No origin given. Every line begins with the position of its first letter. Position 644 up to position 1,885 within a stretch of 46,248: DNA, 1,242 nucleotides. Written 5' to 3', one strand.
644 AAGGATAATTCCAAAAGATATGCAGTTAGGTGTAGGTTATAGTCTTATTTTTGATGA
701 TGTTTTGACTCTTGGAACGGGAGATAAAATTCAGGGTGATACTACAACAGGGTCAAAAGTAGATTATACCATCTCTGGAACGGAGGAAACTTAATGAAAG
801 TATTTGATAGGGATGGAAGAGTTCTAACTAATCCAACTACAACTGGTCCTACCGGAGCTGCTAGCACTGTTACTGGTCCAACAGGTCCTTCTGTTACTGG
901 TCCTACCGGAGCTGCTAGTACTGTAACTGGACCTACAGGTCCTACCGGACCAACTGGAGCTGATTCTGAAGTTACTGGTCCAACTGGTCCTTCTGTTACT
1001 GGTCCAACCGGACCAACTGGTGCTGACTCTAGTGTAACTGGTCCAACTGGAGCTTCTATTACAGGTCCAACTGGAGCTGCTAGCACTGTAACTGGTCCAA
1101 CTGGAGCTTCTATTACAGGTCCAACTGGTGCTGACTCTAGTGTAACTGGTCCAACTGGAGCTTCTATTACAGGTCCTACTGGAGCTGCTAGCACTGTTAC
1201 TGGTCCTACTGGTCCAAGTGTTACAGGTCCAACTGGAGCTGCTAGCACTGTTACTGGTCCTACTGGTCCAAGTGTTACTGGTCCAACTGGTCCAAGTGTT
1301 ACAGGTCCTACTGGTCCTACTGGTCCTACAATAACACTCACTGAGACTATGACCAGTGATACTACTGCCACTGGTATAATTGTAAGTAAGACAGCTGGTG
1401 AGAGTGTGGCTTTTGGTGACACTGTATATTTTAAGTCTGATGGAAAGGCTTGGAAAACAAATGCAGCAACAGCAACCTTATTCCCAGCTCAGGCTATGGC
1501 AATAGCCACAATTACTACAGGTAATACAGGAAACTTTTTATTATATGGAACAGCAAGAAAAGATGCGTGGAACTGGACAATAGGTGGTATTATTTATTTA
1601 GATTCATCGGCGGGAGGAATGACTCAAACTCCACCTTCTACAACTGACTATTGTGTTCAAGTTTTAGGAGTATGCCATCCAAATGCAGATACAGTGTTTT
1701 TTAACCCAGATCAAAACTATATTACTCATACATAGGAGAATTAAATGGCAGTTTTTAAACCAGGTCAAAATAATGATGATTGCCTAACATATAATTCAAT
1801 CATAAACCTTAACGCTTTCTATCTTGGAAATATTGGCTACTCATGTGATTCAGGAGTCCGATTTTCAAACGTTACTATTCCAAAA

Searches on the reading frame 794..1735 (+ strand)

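Call 13: search_protein_families(library=phrogs, proteins=[window:794-1735:+], max_evalue=0.001)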
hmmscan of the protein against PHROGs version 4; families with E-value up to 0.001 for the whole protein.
window:794-1735:+ (313 aa): 2 families
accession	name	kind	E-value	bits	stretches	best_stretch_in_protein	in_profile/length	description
phrog_12121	-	unknown function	0.00011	23.2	1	256-303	110-155/165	-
phrog_28263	-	tail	0.00013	20.3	1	17-247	764-975/1400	tail fiber protein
